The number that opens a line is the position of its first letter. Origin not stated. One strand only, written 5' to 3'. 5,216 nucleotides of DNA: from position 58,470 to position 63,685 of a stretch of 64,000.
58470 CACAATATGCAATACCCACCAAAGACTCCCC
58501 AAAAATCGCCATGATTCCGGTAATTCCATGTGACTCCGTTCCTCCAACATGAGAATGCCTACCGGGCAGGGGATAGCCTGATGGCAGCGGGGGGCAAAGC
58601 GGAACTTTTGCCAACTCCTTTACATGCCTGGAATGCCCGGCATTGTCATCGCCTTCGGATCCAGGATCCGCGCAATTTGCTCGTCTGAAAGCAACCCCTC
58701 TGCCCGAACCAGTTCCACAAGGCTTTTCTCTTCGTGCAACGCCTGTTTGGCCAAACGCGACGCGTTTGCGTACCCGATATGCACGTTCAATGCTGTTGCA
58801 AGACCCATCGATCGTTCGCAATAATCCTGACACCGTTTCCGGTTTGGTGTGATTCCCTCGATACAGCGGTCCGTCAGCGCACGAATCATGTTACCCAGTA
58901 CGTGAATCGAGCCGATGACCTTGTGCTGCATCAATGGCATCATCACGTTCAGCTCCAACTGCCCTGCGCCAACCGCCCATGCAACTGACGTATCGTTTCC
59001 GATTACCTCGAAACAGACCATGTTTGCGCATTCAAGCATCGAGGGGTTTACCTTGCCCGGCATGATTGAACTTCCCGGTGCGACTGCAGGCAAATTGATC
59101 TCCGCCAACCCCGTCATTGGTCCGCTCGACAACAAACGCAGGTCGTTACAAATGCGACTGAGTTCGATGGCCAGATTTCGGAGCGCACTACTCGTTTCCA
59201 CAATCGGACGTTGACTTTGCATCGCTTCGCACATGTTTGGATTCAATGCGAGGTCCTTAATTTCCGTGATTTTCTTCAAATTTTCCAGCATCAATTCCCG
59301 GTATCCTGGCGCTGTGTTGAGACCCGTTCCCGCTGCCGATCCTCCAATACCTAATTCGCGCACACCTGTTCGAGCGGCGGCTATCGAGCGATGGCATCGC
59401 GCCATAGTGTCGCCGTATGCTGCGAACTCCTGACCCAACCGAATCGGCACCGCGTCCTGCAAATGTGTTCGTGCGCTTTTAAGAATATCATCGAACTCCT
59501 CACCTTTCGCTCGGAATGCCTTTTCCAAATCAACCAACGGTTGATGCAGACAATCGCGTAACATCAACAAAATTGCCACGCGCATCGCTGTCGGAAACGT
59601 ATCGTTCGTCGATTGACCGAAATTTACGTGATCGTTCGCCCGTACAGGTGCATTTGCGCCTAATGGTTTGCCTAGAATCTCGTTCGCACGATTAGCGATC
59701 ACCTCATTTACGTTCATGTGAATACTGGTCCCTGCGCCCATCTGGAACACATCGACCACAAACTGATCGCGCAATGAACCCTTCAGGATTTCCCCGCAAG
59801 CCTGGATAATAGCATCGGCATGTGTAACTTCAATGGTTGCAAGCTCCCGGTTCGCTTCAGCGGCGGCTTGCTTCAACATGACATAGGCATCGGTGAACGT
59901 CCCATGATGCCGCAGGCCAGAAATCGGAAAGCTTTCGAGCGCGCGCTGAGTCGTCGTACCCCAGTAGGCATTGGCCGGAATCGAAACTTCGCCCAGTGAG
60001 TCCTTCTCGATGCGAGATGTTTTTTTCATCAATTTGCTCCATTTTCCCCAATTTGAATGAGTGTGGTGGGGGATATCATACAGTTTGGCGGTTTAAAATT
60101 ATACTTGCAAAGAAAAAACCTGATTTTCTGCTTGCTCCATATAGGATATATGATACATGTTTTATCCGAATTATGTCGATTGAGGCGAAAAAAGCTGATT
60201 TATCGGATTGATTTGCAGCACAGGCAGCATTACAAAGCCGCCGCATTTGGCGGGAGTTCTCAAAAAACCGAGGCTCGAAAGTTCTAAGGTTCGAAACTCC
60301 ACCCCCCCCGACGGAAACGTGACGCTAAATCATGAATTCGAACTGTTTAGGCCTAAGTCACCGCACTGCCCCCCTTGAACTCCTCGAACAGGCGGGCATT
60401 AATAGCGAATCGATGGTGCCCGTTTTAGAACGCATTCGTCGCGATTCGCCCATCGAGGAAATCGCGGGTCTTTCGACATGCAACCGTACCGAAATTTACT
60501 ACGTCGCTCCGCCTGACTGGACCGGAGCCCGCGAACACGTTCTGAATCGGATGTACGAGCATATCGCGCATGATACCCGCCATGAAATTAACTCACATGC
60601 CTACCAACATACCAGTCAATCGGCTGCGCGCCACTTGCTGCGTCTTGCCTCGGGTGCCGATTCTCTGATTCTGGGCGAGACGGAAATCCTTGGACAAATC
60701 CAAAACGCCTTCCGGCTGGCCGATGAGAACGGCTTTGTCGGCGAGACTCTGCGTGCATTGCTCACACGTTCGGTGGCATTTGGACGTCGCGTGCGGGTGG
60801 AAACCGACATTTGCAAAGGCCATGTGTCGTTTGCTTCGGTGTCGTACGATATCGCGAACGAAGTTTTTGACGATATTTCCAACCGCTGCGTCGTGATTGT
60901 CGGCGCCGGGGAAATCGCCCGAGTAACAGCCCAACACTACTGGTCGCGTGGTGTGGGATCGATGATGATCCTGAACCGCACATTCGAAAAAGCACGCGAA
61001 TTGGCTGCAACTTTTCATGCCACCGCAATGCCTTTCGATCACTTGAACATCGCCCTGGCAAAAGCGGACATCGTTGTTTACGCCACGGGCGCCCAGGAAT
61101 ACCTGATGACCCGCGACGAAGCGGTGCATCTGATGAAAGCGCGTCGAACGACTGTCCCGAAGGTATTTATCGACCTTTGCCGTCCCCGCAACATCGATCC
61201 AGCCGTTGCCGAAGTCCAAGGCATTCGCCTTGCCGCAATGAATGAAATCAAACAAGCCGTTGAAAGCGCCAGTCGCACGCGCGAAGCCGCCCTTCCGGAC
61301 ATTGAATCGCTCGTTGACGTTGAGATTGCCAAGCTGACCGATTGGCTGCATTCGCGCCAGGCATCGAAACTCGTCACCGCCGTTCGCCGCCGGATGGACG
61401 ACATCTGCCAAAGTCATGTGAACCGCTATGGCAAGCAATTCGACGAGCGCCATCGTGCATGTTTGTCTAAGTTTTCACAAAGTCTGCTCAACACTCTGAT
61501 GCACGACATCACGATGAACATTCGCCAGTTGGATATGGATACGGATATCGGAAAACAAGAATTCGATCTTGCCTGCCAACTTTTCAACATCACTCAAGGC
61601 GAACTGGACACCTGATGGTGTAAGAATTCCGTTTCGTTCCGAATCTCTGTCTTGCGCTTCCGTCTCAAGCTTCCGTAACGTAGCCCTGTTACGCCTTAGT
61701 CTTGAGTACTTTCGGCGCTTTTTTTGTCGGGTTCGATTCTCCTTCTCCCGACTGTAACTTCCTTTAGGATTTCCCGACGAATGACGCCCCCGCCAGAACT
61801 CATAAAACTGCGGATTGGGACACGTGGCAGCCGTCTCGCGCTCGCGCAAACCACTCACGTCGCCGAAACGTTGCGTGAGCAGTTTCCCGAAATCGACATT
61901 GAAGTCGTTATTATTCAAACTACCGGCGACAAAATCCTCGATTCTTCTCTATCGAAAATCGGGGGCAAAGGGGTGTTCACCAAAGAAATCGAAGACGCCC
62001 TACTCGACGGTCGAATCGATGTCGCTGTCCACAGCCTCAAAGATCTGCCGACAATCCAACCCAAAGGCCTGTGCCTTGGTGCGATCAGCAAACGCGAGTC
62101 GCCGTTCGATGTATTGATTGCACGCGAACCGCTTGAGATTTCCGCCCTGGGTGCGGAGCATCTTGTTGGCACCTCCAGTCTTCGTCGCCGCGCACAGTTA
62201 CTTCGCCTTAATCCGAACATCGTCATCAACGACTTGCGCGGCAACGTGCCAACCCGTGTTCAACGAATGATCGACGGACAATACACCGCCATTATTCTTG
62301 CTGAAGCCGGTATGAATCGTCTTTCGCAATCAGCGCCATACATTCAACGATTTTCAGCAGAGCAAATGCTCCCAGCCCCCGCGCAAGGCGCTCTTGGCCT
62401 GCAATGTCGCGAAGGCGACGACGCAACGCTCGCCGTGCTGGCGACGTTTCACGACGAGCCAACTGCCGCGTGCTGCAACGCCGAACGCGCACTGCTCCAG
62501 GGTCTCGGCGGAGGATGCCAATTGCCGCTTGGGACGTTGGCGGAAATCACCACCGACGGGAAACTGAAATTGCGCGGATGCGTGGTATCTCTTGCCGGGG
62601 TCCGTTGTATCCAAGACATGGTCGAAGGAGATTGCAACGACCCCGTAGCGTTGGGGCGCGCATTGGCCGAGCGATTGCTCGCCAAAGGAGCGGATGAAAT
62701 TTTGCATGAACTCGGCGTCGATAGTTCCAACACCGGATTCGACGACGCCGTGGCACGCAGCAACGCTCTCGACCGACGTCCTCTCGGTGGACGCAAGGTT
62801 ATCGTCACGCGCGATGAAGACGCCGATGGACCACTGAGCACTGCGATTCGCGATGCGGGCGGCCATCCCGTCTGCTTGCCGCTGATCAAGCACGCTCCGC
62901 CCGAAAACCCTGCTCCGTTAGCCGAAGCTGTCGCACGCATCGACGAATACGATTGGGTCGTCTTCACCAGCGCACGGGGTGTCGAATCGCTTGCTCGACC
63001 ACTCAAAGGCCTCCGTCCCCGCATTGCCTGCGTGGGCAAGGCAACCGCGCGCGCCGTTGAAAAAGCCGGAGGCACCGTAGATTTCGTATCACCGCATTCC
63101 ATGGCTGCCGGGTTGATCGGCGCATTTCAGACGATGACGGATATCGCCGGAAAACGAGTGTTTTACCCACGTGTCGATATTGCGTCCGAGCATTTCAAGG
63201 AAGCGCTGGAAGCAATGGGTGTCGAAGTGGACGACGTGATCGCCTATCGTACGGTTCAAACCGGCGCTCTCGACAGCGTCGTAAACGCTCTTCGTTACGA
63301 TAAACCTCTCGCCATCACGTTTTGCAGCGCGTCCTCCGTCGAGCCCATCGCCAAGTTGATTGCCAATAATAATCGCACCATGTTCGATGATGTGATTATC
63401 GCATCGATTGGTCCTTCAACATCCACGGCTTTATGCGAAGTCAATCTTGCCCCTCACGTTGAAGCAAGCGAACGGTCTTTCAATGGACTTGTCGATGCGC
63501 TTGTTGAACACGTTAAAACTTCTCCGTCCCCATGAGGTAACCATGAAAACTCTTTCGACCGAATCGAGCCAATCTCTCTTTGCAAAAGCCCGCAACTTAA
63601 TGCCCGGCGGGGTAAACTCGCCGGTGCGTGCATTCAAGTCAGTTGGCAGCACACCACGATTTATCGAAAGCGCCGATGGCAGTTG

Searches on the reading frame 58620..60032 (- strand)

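Call 55: search_protein_families(library=pfam, proteins=[window:58620-60032:-], max_evalue=0.00001)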
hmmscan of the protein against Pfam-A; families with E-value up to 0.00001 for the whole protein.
window:58620-60032:- (470 aa): 2 families
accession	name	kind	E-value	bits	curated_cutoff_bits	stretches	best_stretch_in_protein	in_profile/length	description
PF00206.25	Lyase_1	-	6.7e-91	305.4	27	1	14-345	1-312/312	Lyase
PF10415.14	FumaraseC_C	-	1.1e-19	71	32.5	1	411-463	1-53/54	Fumarase C C-terminus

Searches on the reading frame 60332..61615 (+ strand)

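Call 55: search_protein_families(library=pfam, proteins=[window:60332-61615:+], max_evalue=0.00001)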
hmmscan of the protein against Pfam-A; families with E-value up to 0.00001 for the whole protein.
window:60332-61615:+ (427 aa): 3 families
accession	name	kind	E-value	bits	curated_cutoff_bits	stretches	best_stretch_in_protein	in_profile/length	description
PF05201.20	GlutR_N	-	2.4e-39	135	27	1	6-158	1-151/151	Glutamyl-tRNAGlu reductase, N-terminal domain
PF01488.26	Shikimate_DH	-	1.2e-32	113.3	24.3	1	174-308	2-137/138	Shikimate / quinate 5-dehydrogenase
PF00745.25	GlutR_dimer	-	3.8e-14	53.2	22.9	1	324-420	2-99/99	Glutamyl-tRNAGlu reductase, dimerisation domain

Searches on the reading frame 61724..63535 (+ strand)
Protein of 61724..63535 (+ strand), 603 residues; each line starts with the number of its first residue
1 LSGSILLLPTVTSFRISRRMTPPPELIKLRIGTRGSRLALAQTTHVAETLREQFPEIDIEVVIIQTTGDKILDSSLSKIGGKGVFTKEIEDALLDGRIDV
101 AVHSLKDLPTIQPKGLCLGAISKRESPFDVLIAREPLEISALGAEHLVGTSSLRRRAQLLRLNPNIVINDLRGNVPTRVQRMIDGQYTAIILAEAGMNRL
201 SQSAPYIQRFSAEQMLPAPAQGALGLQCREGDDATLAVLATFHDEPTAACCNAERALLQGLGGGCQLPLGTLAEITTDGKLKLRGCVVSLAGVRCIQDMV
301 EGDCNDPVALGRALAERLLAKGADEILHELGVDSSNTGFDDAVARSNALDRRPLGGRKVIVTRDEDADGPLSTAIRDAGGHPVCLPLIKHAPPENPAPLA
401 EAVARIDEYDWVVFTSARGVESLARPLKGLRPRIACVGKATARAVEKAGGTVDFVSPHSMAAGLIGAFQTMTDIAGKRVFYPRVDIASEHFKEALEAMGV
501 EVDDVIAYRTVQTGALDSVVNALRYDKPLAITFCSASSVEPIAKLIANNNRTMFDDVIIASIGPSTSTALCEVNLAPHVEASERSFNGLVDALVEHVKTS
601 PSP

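Call 55: search_protein_families(library=pfam, proteins=[window:61724-63535:+], max_evalue=0.00001)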
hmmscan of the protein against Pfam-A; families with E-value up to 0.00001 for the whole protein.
window:61724-63535:+ (603 aa): 3 families
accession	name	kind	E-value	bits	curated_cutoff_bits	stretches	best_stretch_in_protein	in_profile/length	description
PF01379.25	Porphobil_deam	-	9.2e-78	260.9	22.1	1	29-235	1-205/207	Porphobilinogen deaminase, dipyromethane cofactor binding domain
PF02602.20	HEM4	-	1.5e-49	168.7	27.5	1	371-590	3-230/231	Uroporphyrinogen-III synthase HemD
PF03900.20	Porphobil_deamC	-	3.8e-17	62.9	26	1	249-319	2-73/74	Porphobilinogen deaminase, C-terminal domain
